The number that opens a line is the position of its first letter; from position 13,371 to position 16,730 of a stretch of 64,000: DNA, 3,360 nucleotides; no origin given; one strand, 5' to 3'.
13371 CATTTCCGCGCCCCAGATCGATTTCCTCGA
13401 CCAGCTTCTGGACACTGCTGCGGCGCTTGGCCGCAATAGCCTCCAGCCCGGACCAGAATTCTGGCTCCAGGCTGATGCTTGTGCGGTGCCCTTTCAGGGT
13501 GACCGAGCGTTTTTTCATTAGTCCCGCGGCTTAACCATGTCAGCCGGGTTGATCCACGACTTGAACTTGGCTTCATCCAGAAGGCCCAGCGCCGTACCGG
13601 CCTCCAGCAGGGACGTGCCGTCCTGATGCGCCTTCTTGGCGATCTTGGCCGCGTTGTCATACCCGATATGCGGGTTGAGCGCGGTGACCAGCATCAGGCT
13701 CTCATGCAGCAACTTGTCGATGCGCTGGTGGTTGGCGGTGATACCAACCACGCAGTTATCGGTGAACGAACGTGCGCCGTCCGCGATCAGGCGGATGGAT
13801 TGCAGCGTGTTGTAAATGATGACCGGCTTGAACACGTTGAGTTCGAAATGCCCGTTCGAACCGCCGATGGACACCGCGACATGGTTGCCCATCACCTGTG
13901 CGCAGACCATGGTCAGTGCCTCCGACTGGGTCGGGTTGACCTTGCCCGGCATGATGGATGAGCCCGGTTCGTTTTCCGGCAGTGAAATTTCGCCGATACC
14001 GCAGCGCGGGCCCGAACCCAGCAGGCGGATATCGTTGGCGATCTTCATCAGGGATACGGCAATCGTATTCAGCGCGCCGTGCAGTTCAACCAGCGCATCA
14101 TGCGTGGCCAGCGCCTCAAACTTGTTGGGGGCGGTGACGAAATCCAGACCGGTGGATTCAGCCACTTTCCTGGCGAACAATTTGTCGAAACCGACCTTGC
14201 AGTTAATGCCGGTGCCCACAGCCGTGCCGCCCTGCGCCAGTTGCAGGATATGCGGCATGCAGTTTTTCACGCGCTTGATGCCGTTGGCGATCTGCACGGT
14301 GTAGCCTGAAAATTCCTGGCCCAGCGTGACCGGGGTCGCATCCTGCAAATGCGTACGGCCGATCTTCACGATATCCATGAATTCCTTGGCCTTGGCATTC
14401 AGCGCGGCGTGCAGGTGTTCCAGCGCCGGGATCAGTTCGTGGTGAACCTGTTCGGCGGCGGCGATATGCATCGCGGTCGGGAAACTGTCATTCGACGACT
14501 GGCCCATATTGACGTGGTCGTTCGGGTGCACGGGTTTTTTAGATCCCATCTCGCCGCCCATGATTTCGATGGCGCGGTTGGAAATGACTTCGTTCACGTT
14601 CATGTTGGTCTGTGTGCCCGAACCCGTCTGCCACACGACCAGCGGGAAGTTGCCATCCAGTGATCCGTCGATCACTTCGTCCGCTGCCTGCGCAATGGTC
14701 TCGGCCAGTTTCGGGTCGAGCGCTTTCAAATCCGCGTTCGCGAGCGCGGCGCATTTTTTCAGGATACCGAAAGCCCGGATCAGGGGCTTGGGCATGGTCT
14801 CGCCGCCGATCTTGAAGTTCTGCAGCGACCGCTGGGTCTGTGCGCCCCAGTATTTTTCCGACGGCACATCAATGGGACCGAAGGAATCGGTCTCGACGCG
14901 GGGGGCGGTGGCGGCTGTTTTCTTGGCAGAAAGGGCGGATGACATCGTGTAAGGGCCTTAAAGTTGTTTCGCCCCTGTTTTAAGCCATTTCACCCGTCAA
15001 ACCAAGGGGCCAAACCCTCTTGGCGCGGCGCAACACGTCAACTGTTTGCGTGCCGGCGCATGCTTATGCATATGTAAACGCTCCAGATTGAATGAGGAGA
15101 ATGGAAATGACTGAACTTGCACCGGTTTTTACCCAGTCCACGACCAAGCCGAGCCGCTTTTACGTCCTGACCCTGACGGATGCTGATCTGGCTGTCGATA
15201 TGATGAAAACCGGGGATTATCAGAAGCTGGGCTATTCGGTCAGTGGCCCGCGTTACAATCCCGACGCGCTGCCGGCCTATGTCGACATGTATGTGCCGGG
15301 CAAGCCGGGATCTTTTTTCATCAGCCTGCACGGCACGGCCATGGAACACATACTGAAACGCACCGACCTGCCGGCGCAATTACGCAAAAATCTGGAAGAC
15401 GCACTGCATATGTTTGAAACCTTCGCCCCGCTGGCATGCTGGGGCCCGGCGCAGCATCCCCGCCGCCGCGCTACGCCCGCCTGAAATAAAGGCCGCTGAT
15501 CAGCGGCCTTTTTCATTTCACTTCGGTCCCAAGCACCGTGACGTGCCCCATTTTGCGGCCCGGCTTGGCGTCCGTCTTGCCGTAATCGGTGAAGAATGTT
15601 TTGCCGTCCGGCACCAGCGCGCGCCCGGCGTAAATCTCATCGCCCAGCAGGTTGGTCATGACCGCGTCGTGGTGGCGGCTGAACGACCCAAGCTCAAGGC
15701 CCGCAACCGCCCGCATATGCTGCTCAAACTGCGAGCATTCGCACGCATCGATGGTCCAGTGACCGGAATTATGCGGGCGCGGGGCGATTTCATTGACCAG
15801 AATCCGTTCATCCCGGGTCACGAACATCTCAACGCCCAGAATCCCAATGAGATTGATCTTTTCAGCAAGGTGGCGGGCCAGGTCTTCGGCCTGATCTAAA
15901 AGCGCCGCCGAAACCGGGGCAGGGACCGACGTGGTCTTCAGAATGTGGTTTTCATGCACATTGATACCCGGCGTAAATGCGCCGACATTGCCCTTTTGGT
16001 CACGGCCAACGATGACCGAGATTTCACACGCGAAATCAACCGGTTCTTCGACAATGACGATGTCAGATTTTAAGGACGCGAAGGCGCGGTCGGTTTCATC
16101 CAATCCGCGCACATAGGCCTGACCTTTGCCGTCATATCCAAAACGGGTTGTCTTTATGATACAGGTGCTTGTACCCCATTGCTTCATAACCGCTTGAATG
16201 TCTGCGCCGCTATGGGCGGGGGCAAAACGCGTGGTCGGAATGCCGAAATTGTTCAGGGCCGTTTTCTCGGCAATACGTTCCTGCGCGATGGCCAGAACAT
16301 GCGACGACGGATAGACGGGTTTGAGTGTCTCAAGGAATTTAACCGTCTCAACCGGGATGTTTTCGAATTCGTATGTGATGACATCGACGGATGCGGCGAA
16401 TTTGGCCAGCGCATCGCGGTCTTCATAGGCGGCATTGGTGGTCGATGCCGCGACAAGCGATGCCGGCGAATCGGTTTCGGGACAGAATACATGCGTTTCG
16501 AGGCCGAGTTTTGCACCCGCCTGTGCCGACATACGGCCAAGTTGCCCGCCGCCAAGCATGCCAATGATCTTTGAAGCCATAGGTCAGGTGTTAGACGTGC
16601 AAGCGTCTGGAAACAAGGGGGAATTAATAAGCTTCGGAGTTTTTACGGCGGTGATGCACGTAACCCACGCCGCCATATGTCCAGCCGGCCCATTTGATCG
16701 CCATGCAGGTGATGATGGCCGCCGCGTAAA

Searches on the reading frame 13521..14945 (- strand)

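Call 66: search_protein_families(library=pfam, proteins=[window:13521-14945:-], max_evalue=0.00001)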
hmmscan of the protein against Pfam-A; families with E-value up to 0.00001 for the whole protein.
window:13521-14945:- (475 aa): 2 families
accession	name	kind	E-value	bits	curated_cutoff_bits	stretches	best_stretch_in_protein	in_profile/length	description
PF00206.25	Lyase_1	-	2.2e-119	399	27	1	23-353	1-312/312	Lyase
PF10415.14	FumaraseC_C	-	3.6e-22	79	32.5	1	419-472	1-54/54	Fumarase C C-terminus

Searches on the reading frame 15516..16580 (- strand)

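Call 67: search_protein_families(library=pfam, proteins=[window:15516-16580:-], max_evalue=0.00001)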
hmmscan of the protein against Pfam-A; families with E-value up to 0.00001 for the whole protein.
window:15516-16580:- (355 aa): 3 families
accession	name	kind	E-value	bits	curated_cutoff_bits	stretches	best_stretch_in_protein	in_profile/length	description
PF02222.28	ATP-grasp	-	6e-53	179.6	27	1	108-285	2-179/179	ATP-grasp domain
PF22660.2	RS_preATP-grasp-like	-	2.1e-31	108.6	27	1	4-100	2-98/98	Ribonucleotide synthetase preATP-grasp domain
PF17769.7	PurK_C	-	2e-13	50.2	22.6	1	306-353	1-49/56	Phosphoribosylaminoimidazole carboxylase C-terminal domain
